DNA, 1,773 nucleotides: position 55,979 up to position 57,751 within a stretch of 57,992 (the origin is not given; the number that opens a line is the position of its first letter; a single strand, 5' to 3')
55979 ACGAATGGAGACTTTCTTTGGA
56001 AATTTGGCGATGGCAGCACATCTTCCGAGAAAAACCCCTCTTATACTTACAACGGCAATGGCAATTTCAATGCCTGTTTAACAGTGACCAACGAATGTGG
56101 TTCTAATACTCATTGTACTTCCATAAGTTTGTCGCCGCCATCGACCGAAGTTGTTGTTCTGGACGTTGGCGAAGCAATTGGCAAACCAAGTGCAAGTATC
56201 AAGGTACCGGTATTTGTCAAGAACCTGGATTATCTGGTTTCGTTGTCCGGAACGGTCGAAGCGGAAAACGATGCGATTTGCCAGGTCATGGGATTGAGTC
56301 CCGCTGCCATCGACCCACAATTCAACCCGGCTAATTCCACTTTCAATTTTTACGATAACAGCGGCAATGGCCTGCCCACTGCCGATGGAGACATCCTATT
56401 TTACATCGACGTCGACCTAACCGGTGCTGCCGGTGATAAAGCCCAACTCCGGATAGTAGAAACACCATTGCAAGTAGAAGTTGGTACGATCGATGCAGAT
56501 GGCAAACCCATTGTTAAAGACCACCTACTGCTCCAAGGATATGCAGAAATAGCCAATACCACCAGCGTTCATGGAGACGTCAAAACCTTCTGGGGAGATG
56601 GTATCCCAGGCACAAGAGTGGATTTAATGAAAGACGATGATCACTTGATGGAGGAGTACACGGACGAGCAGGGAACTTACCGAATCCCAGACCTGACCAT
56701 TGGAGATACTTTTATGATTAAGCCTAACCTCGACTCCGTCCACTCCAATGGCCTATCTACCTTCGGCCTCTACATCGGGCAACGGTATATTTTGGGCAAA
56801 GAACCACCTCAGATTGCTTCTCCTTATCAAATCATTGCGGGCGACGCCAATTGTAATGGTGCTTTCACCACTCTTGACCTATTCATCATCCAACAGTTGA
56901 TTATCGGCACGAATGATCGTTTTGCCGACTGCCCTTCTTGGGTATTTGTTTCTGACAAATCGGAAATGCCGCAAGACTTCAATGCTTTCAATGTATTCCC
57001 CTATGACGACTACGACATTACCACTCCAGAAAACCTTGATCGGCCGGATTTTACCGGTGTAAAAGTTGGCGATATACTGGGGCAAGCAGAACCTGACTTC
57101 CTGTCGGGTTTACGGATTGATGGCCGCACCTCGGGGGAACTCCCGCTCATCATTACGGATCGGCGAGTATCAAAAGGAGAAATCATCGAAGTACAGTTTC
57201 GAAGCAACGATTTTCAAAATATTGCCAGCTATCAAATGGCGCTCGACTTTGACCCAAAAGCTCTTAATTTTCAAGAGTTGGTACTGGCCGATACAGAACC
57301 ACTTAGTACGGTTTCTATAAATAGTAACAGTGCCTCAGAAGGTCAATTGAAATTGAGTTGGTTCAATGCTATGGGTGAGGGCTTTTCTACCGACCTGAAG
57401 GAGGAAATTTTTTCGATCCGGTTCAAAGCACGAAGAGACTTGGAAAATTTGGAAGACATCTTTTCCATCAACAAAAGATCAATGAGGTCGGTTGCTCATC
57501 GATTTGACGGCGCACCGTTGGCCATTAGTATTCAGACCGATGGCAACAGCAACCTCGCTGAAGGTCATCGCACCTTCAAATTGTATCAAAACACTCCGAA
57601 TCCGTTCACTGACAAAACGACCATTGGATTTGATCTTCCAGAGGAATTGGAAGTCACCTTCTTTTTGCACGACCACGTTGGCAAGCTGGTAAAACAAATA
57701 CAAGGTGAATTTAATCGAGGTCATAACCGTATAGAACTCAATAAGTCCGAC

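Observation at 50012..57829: Mega-adhesin that combines four N-terminal Kazal-type inhibitor-like domains with an SprB-repeat array and a T9SS tail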

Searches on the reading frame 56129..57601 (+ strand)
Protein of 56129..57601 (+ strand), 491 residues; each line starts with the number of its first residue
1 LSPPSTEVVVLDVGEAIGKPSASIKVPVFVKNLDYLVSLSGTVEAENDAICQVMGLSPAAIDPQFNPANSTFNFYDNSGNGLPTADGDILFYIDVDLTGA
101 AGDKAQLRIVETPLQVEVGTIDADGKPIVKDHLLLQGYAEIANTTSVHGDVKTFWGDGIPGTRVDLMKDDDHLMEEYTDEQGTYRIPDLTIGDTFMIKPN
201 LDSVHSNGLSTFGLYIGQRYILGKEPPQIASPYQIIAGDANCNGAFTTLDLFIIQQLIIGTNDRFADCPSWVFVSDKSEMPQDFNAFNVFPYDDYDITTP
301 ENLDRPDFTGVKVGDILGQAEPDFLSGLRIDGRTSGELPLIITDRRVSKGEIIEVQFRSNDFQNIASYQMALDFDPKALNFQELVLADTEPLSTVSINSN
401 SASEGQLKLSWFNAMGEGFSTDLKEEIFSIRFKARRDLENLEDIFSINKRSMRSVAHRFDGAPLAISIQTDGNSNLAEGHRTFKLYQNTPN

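Call 36: search_solved_structures(query=window:56129-57601:+, max_evalue=10, show_alignments=3)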
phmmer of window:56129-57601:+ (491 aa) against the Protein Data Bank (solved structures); distinct sequences matched with E-value up to 10: 2.
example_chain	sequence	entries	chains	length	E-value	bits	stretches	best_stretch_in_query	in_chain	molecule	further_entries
8qnn_A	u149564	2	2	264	0.31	12.9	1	288-330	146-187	Beta-lactamase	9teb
6hiv_AJ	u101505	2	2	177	1.9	10.3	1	124-157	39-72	uL10m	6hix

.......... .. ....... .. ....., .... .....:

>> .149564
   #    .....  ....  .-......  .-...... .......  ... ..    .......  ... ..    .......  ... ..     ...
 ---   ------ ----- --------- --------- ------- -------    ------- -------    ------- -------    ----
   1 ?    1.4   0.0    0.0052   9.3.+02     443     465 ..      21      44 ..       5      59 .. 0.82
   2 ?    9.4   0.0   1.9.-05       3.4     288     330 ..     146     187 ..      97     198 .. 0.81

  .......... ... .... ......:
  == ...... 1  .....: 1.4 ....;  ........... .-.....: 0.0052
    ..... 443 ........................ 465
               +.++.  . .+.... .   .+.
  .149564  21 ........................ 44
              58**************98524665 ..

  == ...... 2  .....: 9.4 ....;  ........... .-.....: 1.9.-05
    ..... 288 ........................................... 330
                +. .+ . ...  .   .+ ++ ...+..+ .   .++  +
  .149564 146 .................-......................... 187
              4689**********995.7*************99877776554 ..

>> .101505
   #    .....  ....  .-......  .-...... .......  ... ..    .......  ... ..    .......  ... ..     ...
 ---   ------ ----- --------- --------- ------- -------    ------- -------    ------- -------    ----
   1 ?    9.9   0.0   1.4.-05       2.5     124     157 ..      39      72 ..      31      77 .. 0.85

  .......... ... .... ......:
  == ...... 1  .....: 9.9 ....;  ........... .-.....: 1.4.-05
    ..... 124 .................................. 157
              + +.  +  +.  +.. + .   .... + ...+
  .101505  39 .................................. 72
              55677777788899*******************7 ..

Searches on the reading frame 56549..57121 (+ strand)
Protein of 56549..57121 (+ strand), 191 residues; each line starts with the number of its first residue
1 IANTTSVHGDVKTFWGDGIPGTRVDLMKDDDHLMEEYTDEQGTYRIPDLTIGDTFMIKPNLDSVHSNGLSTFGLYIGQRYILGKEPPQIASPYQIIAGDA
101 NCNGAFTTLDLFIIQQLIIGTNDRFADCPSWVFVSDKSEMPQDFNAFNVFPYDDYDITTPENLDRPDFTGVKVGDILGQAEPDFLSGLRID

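Call 8: search_protein_families(library=pfam, proteins=[window:56549-57121:+], max_evalue=1)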
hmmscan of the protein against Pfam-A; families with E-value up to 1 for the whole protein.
window:56549-57121:+ (191 aa): 3 families
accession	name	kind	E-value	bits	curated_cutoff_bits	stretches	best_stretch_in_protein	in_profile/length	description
PF13620.12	CarboxypepD_reg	-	0.0058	17.4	32.3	1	6-53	1-49/82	Carboxypeptidase regulatory-like domain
PF01060.29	TTR-52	-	0.057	14.5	24.9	1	23-65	15-61/79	Transthyretin-like family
PF17210.9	SdrD_B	-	0.06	14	29.7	1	17-53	22-59/112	SdrD B-like domain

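Call 61: find_homologous_proteins(query=window:56552-57121:+, max_evalue=0.001)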
Query window:56552-57121:+ (190 aa): 1 proteins with E <= 0.001 among 28 candidates.
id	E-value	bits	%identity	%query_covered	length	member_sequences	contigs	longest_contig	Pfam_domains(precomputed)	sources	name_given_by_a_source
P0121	7.1e-42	161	58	61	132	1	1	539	-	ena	-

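Call 68: search_protein_representatives(protein=window:56552-57121:+)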
Query: 190 residues. Proteins with E-value up to 0.001 (for the whole library): 6277; up to 1e-10: 2464; up to 1e-30: 63. The best 150 are listed.
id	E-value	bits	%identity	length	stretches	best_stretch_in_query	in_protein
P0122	8.9e-86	303.1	72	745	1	1-187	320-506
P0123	1.2e-78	279.8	66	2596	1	3-185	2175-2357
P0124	3.7e-73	261.9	63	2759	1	6-189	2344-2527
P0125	4.0e-67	242.2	56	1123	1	2-187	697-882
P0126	4.2e-65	235.6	53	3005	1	3-184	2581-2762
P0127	6.0e-65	235.1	56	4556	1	2-185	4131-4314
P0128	2.4e-58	213.5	56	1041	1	2-186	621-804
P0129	9.6e-58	211.6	55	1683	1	2-190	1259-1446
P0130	2.4e-57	210.3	53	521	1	2-182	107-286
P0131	3.3e-57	209.9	56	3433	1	5-189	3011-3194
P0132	4.2e-57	209.5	55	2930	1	3-186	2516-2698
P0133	3.1e-56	206.7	53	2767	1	6-183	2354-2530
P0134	3.8e-56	206.4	57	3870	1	4-184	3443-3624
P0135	7.1e-56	205.5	54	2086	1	4-189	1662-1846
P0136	3.1e-54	200.1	54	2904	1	4-184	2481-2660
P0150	6.4e-51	189.3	52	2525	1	2-183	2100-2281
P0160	4.2e-46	173.6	48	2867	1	3-183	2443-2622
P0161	3.4e-45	170.7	49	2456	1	4-182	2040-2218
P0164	3.3e-43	164.1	43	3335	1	4-188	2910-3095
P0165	1.4e-42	162.1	33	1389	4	49-182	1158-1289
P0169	3.6e-41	157.5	44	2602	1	6-185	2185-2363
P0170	2.9e-40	154.5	34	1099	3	49-184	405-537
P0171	5.8e-40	153.5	45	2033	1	4-183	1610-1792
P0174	2.5e-35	138.5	43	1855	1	23-182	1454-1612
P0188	3.5e-28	115.1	32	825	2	50-186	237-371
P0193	3.7e-26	108.5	29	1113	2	40-184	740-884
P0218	3.5e-22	95.5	31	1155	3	37-176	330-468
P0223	1.5e-21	93.5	33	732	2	30-176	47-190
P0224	3.3e-21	92.3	33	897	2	40-175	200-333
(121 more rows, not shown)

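Call 71: search_protein_families(library=pfam, proteins=[P0165, P0170, P0188, P0193, P0218, P0223, P0224, P0161], max_evalue=0.01)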
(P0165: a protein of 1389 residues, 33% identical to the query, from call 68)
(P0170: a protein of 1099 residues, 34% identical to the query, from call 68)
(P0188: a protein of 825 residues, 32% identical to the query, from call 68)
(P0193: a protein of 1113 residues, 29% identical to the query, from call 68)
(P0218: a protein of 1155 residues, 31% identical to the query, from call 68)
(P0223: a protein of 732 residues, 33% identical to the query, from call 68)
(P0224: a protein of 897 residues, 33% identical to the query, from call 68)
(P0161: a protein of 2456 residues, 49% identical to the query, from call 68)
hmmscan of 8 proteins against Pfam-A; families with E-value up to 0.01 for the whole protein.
P0165 (1389 aa): 5 families
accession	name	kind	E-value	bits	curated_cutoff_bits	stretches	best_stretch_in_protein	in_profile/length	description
PF00404.24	Dockerin_1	-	6.9e-21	74.6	22.9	3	427-472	13-57/57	Dockerin type I domain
PF18962.6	Por_Secre_tail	-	1e-05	26.2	27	1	1313-1385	3-72/75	Secretion system C-terminal sorting domain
PF02494.22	HYR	-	6.4e-05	23.6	21.7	0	240-313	2-69/81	HYR domain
PF00036.39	EF-hand_1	-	0.0021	17.9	25.4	0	885-898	8-21/29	EF hand domain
PF13202.12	EF-hand_5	-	0.0022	17.9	25.9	0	885-897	7-19/25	EF hand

P0170 (1099 aa): 4 families
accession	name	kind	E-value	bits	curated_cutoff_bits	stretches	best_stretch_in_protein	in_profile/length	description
PF00404.24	Dockerin_1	-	9e-13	48.6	22.9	1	107-153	9-54/57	Dockerin type I domain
PF13202.12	EF-hand_5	-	3.5e-05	23.5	25.9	0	134-148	7-21/25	EF hand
PF18962.6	Por_Secre_tail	-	0.00085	20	27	0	1023-1090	3-67/75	Secretion system C-terminal sorting domain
PF13754.12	Big_3_4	-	0.0094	16.3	27.3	0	308-341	25-58/106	Domain of unknown function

P0188 (825 aa): 4 families
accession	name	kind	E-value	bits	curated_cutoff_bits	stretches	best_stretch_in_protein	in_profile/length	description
PF13620.12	CarboxypepD_reg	-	1e-10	42.2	32.3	1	541-592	1-55/82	Carboxypeptidase regulatory-like domain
PF00404.24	Dockerin_1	-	2.9e-10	40.6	22.9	2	248-302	3-56/57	Dockerin type I domain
PF17210.9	SdrD_B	-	5e-07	30.3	29.7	1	550-593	20-66/112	SdrD B-like domain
PF13715.12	CarbopepD_reg_2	-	9.6e-07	29.2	32.2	1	545-592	5-51/88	CarboxypepD_reg-like domain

P0193 (1113 aa): 2 families
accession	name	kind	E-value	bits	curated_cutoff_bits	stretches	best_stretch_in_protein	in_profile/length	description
PF18962.6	Por_Secre_tail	-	1.1e-13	51.7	27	1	1042-1106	1-70/75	Secretion system C-terminal sorting domain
PF00404.24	Dockerin_1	-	2.3e-11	44.1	22.9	2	334-383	9-57/57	Dockerin type I domain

P0218 (1155 aa): 7 families
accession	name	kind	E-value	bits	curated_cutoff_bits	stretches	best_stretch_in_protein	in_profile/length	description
PF00404.24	Dockerin_1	-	2.5e-16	60.1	22.9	2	85-132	10-56/57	Dockerin type I domain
PF00963.24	Cohesin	-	2.2e-14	54.3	24.1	2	493-578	13-106/139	Cohesin domain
PF18962.6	Por_Secre_tail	-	5.4e-07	30.2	27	1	1077-1153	3-74/75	Secretion system C-terminal sorting domain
PF13860.13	FlgD_ig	-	1.5e-05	25.3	27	1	1082-1140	8-72/79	FlgD Ig-like domain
PF13620.12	CarboxypepD_reg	-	8.3e-05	23.3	32.3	1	728-794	1-67/82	Carboxypeptidase regulatory-like domain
PF13202.12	EF-hand_5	-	0.00013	21.7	25.9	1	107-124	3-20/25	EF hand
PF17210.9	SdrD_B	-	0.00068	20.2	29.7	1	739-788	22-70/112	SdrD B-like domain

P0223 (732 aa): 3 families
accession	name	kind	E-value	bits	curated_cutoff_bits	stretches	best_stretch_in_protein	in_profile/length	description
PF00404.24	Dockerin_1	-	8e-15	55.2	22.9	2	83-130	10-57/57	Dockerin type I domain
PF18962.6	Por_Secre_tail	-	4.4e-13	49.8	27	1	659-730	1-75/75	Secretion system C-terminal sorting domain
PF00963.24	Cohesin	-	3.3e-11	44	24.1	1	212-298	11-105/139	Cohesin domain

P0224 (897 aa): 3 families
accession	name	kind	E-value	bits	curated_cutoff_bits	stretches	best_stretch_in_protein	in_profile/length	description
PF00404.24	Dockerin_1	-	9e-10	39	22.9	1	686-727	10-50/57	Dockerin type I domain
PF18962.6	Por_Secre_tail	-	0.00011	22.8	27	1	821-890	3-69/75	Secretion system C-terminal sorting domain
PF02494.22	HYR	-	0.0014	19.3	21.7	0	41-61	2-21/81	HYR domain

P0161 (2456 aa): 24 families
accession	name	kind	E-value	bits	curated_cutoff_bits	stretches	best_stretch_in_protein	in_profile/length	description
PF13620.12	CarboxypepD_reg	-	1.5e-43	147.5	32.3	1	785-838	26-81/82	Carboxypeptidase regulatory-like domain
PF13573.12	SprB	-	6.2e-35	119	28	5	1333-1360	5-34/37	SprB repeat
PF24421.1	Ig_J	-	3e-33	114.5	29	0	948-977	54-83/104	Tip attachment protein J, Ig-like domain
PF06832.18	BiPBP_C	-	7.6e-25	87.1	26.8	0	432-492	31-89/90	Penicillin-Binding Protein C-terminus Family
PF17210.9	SdrD_B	-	3.4e-24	85.6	29.7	0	948-988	35-76/112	SdrD B-like domain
PF18962.6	Por_Secre_tail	-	4.2e-23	81.9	27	1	2379-2453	3-75/75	Secretion system C-terminal sorting domain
PF07495.19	Y_Y_Y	-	9.1e-17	61.2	26.6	0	858-899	5-48/65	Y_Y_Y domain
PF09430.16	EMC7_beta-sandw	-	2.1e-16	60.6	26.6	0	623-653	19-49/122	ER membrane protein complex subunit 7, beta-sandwich domain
PF09912.14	DUF2141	-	6.7e-14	52.2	24.4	0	1422-1474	10-65/112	Uncharacterized protein conserved in bacteria (DUF2141)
PF11008.14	DUF2846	-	2.4e-13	50.4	34.3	0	711-735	35-59/92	Protein of unknown function (DUF2846)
PF18911.6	PKD_4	-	3.7e-13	49.8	27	1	1840-1893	30-83/85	PKD domain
PF13715.12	CarbopepD_reg_2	-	1.3e-12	48.1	32.2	0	781-814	18-51/88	CarboxypepD_reg-like domain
PF00041.27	fn3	-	2.4e-10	40.9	25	0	196-235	32-69/84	Fibronectin type III domain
PF23623.1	GBD_IRG7_N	-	4.4e-09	36.8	27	0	479-511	3-35/95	IRG7 N-terminal galactose binding domain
PF00801.26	PKD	-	1.6e-08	34.9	23.5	1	1823-1883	13-70/80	PKD domain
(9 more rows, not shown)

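Call 75: list_cluster_members(proteins=[P0123, P0124, P0127, P0134, P0150, P0160, P0164, P0169, P0171, P0174])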
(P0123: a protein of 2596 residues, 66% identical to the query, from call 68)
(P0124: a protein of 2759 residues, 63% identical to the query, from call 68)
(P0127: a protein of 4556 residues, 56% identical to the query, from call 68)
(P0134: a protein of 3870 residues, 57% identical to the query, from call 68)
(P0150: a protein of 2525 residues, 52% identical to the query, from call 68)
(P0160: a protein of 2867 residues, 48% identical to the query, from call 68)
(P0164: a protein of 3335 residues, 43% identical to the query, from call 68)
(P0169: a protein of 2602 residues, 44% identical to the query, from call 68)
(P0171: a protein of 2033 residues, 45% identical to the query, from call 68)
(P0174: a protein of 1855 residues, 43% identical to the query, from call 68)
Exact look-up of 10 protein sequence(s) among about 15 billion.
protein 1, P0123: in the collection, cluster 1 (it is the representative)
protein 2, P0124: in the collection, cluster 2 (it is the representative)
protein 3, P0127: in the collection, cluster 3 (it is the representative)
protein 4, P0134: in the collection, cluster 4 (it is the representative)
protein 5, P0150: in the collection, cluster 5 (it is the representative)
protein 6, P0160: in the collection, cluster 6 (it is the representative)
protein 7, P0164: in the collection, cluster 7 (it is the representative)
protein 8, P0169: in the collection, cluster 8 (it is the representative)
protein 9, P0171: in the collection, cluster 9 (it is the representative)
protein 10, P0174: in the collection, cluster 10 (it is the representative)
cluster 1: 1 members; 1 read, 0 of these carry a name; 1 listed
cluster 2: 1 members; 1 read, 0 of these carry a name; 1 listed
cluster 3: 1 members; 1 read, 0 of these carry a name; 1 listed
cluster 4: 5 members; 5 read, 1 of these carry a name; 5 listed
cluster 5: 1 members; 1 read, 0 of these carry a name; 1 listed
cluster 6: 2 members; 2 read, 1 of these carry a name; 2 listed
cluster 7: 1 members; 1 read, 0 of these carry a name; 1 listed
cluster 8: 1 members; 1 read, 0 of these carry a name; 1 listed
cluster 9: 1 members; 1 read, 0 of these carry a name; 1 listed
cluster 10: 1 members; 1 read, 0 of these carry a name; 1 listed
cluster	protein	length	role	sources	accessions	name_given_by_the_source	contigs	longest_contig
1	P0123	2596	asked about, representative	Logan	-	-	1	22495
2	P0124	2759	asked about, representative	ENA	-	-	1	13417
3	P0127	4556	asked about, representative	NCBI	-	-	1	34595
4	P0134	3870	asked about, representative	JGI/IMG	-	-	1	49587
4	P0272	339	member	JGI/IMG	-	hypothetical protein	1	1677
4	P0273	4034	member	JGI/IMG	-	-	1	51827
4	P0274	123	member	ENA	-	-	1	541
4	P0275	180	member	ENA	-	-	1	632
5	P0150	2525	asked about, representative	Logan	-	-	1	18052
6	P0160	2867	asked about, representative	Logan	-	-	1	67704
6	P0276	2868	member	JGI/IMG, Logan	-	PKD repeat protein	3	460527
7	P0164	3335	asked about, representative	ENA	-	-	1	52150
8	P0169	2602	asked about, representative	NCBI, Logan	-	-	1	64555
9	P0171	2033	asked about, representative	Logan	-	-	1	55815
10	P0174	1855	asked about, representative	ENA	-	-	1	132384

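Call 76: find_encoding_contigs(protein=P0169, flank=8000, max_places=1)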
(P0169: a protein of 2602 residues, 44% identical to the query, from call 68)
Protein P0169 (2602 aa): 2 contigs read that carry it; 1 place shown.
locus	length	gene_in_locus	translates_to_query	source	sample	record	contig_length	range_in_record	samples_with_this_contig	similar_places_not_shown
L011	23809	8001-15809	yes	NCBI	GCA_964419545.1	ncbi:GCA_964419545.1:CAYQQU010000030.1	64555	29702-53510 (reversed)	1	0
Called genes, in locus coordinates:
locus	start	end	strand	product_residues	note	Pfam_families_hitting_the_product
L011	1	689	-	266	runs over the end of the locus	PF09674:DUF2400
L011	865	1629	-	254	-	PF00535:Glycos_transf_2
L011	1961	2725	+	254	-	-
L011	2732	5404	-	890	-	PF02922:CBM_48, PF00128:Alpha-amylase (weak)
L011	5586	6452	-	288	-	PF00140:Sigma70_r1_2 (weak), PF04542:Sigma70_r2, PF04539:Sigma70_r3, PF04545:Sigma70_r4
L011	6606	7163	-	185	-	PF01936:NYN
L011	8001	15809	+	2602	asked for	PF00050:Kazal_1 (faint), PF07648:Kazal_2 (faint), PF04151:PPC (faint), PF07495:Y_Y_Y (faint), PF13620:CarboxypepD_reg (faint), PF13715:CarbopepD_reg_2 (faint), PF00801:PKD, PF18911:PKD_4, +8 more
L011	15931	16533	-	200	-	-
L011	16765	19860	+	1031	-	PF02012:BNR (faint), PF14870:PSII_BNR (faint), PF13088:BNR_2 (faint), PF25852:DUF6242_C (faint), PF15902:Sortilin-Vps10, PF13860:FlgD_ig (faint)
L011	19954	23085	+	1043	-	PF02012:BNR (faint), PF15902:Sortilin-Vps10, PF15899:BNR_6 (faint), PF15902:Sortilin-Vps10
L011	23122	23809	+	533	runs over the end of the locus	PF07687:M20_dimer (faint)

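Call 77: find_encoding_contigs(protein=P0174, flank=8000, max_places=1)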
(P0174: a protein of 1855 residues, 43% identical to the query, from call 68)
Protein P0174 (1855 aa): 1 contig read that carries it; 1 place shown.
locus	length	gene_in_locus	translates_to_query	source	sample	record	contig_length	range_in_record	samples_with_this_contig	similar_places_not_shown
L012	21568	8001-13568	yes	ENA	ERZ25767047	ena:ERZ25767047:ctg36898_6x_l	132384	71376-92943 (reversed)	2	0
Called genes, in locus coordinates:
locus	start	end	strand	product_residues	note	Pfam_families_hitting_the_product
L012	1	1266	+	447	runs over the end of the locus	PF01595:CNNM, PF00571:CBS, PF03471:CorC_HlyC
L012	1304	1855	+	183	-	PF25593:GldD_lipo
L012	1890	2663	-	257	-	PF07819:PGAP1 (faint), PF00561:Abhydrolase_1, PF00975:Thioesterase, PF12146:Hydrolase_4, PF12697:Abhydrolase_6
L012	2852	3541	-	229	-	PF01564:Spermine_synth (weak)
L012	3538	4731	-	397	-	PF13562:NTP_transf_4, PF00132:Hexapep (faint)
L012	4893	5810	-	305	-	PF08331:QueG_DUF1730, PF13187:Fer4_9 (faint), PF14697:Fer4_21 (faint), PF12838:Fer4_7 (faint), PF13484:Fer4_16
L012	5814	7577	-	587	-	PF01336:tRNA_anti-codon, PF00152:tRNA-synt_2, PF02938:GAD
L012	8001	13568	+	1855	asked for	PF00050:Kazal_1 (faint), PF07648:Kazal_2 (faint), PF04151:PPC (faint), PF13573:SprB (weak), PF00801:PKD, PF18911:PKD_4, PF00963:Cohesin (weak), PF18962:Por_Secre_tail, +9 more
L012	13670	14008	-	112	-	PF00581:Rhodanese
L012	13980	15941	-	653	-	PF18962:Por_Secre_tail (weak)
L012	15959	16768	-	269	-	PF03793:PASTA (weak)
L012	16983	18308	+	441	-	PF01554:MatE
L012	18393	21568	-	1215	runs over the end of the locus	PF01421:Reprolysin (faint), PF13574:Reprolysin_2, PF13583:Reprolysin_4, PF13688:Reprolysin_5, PF13582:Reprolysin_3, PF16184:Cadherin_3 (faint), PF18962:Por_Secre_tail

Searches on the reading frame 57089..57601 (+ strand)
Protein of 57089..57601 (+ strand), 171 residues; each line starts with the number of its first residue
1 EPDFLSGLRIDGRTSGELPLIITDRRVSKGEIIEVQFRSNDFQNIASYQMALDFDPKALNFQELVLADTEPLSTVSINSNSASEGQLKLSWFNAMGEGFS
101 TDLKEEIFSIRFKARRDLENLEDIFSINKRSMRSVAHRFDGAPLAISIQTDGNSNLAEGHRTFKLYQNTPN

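Call 8: search_protein_families(library=pfam, proteins=[window:57089-57601:+], max_evalue=1)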
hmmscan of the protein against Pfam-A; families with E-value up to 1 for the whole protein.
window:57089-57601:+ (171 aa): 1 family
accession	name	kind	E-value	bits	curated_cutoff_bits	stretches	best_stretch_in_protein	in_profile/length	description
PF00963.24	Cohesin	-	8.2e-07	29.7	24.1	1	22-120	5-107/139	Cohesin domain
